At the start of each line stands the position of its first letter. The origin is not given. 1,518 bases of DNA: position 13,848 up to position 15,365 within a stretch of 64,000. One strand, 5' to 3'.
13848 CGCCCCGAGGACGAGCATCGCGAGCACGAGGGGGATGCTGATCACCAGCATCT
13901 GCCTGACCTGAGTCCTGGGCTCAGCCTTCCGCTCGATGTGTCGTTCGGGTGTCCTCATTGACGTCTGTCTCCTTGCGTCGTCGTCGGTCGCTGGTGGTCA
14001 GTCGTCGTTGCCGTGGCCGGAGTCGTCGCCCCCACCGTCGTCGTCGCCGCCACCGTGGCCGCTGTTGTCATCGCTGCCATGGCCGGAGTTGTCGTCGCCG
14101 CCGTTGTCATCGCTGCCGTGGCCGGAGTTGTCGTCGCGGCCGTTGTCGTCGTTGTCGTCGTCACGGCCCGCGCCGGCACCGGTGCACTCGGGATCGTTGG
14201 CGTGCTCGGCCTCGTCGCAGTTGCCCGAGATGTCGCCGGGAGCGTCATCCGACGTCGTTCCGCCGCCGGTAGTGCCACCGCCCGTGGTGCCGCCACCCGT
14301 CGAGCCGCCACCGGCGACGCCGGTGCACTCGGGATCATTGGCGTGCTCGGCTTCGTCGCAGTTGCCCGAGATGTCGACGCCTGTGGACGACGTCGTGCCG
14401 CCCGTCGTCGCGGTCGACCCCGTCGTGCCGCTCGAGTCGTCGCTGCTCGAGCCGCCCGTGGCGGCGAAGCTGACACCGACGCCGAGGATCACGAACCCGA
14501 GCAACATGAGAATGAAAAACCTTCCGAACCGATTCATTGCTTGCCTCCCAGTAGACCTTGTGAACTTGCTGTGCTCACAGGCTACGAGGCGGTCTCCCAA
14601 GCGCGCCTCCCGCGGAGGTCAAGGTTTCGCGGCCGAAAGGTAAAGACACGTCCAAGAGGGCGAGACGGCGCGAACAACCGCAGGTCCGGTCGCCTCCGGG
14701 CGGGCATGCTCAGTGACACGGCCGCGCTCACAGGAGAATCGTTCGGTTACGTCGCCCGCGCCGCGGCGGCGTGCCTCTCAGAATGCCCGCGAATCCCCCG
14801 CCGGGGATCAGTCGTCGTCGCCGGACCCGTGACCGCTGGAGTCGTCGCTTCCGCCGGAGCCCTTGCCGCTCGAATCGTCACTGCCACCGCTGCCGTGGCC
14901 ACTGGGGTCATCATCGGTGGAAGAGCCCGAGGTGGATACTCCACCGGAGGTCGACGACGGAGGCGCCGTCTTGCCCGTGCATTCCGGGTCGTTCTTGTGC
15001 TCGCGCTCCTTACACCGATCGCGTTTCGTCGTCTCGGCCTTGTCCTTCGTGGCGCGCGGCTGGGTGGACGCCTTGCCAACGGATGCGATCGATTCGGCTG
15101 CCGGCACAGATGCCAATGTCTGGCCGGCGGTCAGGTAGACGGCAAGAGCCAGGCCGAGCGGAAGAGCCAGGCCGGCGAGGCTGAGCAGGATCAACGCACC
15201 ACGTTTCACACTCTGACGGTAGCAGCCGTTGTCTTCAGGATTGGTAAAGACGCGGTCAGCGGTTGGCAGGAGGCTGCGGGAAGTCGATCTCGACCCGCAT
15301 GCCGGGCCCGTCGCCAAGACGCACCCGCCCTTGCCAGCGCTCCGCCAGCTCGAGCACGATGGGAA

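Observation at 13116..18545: HtrA / two-component / small His-Asp-rich proteins / double-cupredoxin cluster: candidate undescribed envelope metal or redox stress module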

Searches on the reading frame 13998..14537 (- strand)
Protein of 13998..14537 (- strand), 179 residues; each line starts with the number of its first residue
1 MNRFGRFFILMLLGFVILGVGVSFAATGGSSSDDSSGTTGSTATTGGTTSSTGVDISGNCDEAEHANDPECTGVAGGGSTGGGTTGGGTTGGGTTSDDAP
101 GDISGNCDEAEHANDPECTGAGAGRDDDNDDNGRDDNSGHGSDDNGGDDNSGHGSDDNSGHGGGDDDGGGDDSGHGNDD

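Call 3: search_protein_families(library=pfam, proteins=[window:13998-14537:-], max_evalue=0.1)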
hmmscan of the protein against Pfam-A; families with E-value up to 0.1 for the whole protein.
window:13998-14537:- (179 aa): 0 families

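Call 5: search_protein_families(library=ncbifam, proteins=[window:13998-14537:-], max_evalue=0.1)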
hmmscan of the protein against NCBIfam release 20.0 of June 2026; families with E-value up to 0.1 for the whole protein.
window:13998-14537:- (179 aa): 0 families

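Call 6: find_homologous_proteins(query=window:13998-14537:-, max_evalue=0.01)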
Query window:13998-14537:- (179 aa): 853 proteins with E <= 0.01 among 5233 candidates; the best 120 are listed.
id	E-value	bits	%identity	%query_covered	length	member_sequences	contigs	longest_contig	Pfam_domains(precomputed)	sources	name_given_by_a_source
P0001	6.3e-30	123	49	45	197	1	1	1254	-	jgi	jgi:hypothetical protein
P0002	7.3e-25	106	43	53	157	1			-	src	-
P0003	1.1e-23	102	48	85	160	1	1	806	-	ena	-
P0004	3.4e-23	101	40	87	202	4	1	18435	-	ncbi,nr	ncbi:MAG: hypothetical protein H0W21_08900 [Actinobacteria bacterium]|nr:hypothetical protein [Actin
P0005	5.8e-23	100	61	39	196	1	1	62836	-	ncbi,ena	-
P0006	6.2e-23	100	48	66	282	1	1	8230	-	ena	-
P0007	6.6e-23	100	42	70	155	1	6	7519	-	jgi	jgi:hypothetical protein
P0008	1.2e-22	99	48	63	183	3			-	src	-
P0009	2.5e-22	98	39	85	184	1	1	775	-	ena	-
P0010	3.1e-22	97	48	69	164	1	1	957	-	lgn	-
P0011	7.7e-22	96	40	93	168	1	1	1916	-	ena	-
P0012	1.1e-21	96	44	64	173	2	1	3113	-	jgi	jgi:hypothetical protein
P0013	2.0e-21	95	41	64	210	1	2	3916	-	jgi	jgi:hypothetical protein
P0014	6.9e-21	93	45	79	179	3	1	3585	-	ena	-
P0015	1.5e-20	92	41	63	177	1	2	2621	-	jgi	jgi:hypothetical protein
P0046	1.6e-17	82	47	69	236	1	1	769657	-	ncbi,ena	-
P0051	3.1e-17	81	39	90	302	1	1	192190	-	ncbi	-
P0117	2.1e-14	72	52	52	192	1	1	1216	PF21827.2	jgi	jgi:hypothetical protein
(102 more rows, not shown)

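Call 9: search_protein_families(library=pfam, proteins=[P0117, P0051, P0046], max_evalue=1)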
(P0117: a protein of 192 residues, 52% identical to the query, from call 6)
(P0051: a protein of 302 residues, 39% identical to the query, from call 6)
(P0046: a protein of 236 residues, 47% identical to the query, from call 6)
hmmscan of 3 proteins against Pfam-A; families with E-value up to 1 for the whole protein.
P0117 (192 aa): 2 families
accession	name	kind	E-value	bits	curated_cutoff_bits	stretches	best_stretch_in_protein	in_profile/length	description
PF21827.1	New_glue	-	2.3e-05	24.5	31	1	1-54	1-53/94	New glue protein family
PF06933.16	SSP160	-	0.22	10.2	25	1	27-53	285-311/758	Special lobe-specific silk protein SSP160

P0051 (302 aa): 0 families

P0046 (236 aa): 0 families

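Call 10: find_related_loci(query=A1, collection=genome_contigs, flank=10000)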
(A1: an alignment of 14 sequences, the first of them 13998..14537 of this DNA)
Query A1 (179 aa) in genome_contigs; peptide patterns used: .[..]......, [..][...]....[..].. (x = any residue, [..] = any of these).
506 stretches matched a pattern; 440 encode a relative of the query (tblastn E <= 1e-3); the best 80 are kept; 80 distinct loci.
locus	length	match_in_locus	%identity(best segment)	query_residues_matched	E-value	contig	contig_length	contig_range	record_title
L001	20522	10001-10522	44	3-175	6e-28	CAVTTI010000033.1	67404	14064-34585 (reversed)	MAG: uncultured Actinomycetes bacterium isolate MFD05176.bin.3.630 genome assembly, contig: contig_90027, whole genome s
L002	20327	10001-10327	49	9-136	1e-25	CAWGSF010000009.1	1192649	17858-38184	MAG: uncultured Actinomycetes bacterium isolate MFD06229.bin.1.145 genome assembly, contig: contig_4366, whole genome sh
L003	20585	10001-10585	37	4-166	7e-25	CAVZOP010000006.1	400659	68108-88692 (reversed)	MAG: Ilumatobacteraceae bacterium isolate MFD02840.bin.2.276 genome assembly, contig: contig_3053, whole genome shotgun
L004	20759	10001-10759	49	4-161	4e-23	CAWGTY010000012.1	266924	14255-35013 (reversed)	MAG: uncultured Acidimicrobiaceae bacterium isolate MFD09779.bin.1.277 genome assembly, contig: contig_4865, whole genom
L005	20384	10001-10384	41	1-149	4e-22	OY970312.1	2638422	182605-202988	MAG: uncultured Thermoleophilia bacterium isolate MFD02242.bin.2.62 genome assembly, chromosome: 1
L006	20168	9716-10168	40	3-158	2e-21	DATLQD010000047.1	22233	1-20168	MAG TPA_asm: Gaiellaceae bacterium isolate SMAG_U13869 k141_612722, whole genome shotgun sequence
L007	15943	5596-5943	40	3-179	2e-21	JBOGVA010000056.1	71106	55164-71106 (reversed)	MAG: Actinomycetota bacterium isolate M3-S_metawrap_bin.294 k127_1047552, whole genome shotgun sequence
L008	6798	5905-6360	37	3-176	2e-21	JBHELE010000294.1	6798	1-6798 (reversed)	MAG: Actinomycetota bacterium isolate S1_bin.2.orig S1_k141_2718996, whole genome shotgun sequence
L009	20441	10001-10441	40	1-167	2e-21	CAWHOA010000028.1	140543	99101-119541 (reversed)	MAG: uncultured Actinomycetes bacterium isolate MFD04850.bin.1.304 genome assembly, contig: contig_44394, whole genome s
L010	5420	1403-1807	40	1-145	4e-21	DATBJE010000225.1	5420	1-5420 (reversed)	MAG TPA_asm: Gaiellaceae bacterium isolate SMAG_U3912 k141_218374, whole genome shotgun sequence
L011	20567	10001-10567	47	1-141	3e-21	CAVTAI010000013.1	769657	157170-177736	MAG: uncultured Acidobacteriota bacterium isolate MFD04651.bin.2.135 genome assembly, contig: contig_5383, whole genome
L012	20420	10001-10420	43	7-153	4e-21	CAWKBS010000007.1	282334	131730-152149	MAG: uncultured Actinomycetes bacterium isolate MFD00962.bin.2.208 genome assembly, contig: contig_19226, whole genome s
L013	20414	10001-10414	43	1-150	7e-21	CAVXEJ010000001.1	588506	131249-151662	MAG: uncultured Actinomycetes bacterium isolate MFD02242.bin.2.95 genome assembly, contig: contig_12041, whole genome sh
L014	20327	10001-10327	53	54-178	1e-20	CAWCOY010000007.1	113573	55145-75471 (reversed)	MAG: uncultured Solirubrobacterales bacterium isolate MFD04944.bin.2.93 genome assembly, contig: contig_82590, whole gen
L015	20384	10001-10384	44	1-140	1e-20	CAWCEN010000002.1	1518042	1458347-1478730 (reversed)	MAG: uncultured Actinomycetes bacterium isolate MFD09267.bin.2.335 genome assembly, contig: contig_11237, whole genome s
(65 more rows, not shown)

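Call 16: search_protein_families(library=ncbifam, alignment_id=A1, max_evalue=1)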
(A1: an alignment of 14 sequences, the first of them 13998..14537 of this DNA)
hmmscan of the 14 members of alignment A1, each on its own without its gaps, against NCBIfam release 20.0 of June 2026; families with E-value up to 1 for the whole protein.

A. member 1, window:13998-14537:- (179 aa): 1 family
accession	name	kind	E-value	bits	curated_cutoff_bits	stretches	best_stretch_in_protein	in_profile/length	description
TIGR02122.1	TRAP_TAXI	subfamily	0.14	11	84.35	1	9-79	4-71/320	TAXI family TRAP transporter solute-binding subunit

B. families by the number of members that match (of 14 scanned): 12 families
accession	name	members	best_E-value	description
NF011125.0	PRK14553.1-5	2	0.024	ribosomal-processing cysteine protease Prp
NF004285.1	PRK05696.1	2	0.16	flagellar basal body-associated protein FliL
NF033807.0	CopL_fam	2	0.24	CopL family metal-binding regulatory protein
NF051433.1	ArfC_sunset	1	0.00055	channel accessory protein ArfC, sunset domain variant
NF033761.1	gliding_GltJ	1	0.0009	adventurous gliding motility protein GltJ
NF040942.2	hypo_ExtJ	1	0.025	selenite/tellurite reduction operon protein ExtJ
NF041742.1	WGxxGxxG_fam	1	0.026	WGxxGxxG family protein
NF053819.1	EF0750_LPXTG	1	0.038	EF2685/EF0750 family sortase-dependent surface protein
NF009600.0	PRK13042.1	1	0.087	superantigen-like protein SSL4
TIGR02122.1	TRAP_TAXI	1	0.14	TAXI family TRAP transporter solute-binding subunit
NF008247.1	PRK11023.1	1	0.33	division/outer membrane stress-associated lipid-binding lipoprotein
TIGR00601.1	rad23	1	0.53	UV excision repair protein Rad23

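Call 45: predict_structure(alignment_id=A3)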
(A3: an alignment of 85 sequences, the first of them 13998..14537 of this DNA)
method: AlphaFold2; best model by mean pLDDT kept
length: 179 residues; sequences in the alignment: 85
mean_pLDDT: 54.9   pTM: 0.17
mean pLDDT of the five models: 54.9, 54.5, 54.4, 51.6, 50.0
residues with pLDDT >= 90: 0; 70-90: 33; 50-70: 68; < 50: 78
segments of 3 or more residues with pLDDT < 50: 24-39, 41-51, 75-99, 122-127, 158-160
pLDDT, mean of each block of 10 residues (from residue 1): 74 62 43 47 45 58 75 53 40 45 65 71 48 52 52 52 51 53
secondary structure, 60 per line:
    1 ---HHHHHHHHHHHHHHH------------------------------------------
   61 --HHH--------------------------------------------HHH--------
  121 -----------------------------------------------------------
elements in order: H4-18

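Call 53: search_solved_structures(query=A3, max_evalue=1)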
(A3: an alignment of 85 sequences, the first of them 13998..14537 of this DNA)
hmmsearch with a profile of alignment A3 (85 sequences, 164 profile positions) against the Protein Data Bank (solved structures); distinct sequences matched with E-value up to 1: 0.

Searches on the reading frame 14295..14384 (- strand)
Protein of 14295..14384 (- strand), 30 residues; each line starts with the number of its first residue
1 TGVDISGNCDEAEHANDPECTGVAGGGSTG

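Call 46: search_protein_representatives(alignment_id=A2)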
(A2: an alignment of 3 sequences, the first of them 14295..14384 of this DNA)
Query: 3 sequences, 30 profile positions. Proteins with E-value up to 0.001 (for the whole library): 404; up to 1e-10: 98; up to 1e-30: 0. The best 150 are listed.
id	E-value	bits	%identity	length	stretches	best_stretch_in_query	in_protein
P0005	2.9e-30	119.7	-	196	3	2-26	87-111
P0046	6.0e-30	118.7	-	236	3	3-26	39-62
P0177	3.5e-29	116.3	-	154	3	3-26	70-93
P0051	6.4e-29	115.4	-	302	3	1-30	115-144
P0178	7.4e-29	115.2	-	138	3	3-24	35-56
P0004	1.9e-27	110.7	-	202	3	3-22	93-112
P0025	9.6e-26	105.3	-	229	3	1-30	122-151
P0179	8.7e-24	99.0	-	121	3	1-27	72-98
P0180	3.2e-21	90.8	-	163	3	3-24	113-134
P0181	3.3e-21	90.8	-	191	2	4-27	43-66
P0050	1.4e-20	88.7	-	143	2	1-28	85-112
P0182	1.4e-20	88.7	-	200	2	2-24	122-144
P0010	2.1e-20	88.2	-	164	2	1-24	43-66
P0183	1.2e-19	85.7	-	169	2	2-29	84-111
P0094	2.2e-19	84.9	-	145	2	1-24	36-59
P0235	6.3e-13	64.3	-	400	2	1-29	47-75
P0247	6.6e-12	61.0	-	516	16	16-23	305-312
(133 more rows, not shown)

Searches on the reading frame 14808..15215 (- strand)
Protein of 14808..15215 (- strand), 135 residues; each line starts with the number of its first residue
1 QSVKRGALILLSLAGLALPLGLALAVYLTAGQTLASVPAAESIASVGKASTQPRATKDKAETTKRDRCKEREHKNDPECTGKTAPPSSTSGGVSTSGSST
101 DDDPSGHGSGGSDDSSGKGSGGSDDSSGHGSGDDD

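Call 3: search_protein_families(library=pfam, proteins=[window:14808-15215:-], max_evalue=0.1)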
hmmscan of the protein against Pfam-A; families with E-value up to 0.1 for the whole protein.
window:14808-15215:- (135 aa): 0 families

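Call 5: search_protein_families(library=ncbifam, proteins=[window:14808-15209:-], max_evalue=0.1)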
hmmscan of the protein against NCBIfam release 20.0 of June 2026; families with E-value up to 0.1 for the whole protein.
window:14808-15209:- (133 aa): 1 family
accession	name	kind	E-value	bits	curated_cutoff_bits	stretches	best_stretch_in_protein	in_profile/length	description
NF051433.1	ArfC_sunset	exception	0.00055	20.5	100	1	10-117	7-113/160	channel accessory protein ArfC, sunset domain variant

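Call 66: find_homologous_proteins(query=window:14808-15209:-, max_evalue=0.001)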
Query window:14808-15209:- (133 aa): 62 proteins with E <= 0.001 among 1514 candidates.
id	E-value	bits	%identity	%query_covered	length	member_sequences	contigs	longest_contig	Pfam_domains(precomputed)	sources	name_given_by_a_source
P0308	6.2e-48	180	69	100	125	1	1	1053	-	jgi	jgi:hypothetical protein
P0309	5.1e-31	125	76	51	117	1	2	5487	-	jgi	jgi:hypothetical protein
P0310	7.6e-19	86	35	88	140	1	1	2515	-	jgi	jgi:hypothetical protein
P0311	1.8e-18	85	46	58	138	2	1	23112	-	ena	-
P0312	2.6e-18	84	42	83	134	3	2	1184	-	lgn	-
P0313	2.1e-17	81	42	82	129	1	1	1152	-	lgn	-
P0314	1.3e-16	79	44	58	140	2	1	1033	-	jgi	jgi:uncharacterized membrane protein YgcG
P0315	1.4e-16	79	40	66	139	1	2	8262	-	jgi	jgi:hypothetical protein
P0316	1.6e-16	79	47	53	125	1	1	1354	-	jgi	jgi:hypothetical protein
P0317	4.4e-16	77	43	100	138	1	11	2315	-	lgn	-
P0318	2.1e-15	75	41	77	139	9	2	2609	-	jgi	-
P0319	3.9e-14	71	49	52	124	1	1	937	-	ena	-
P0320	1.4e-13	69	36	53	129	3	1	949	-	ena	-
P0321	3.5e-13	68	30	81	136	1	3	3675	-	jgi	jgi:hypothetical protein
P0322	4.3e-13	67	36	95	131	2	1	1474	-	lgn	-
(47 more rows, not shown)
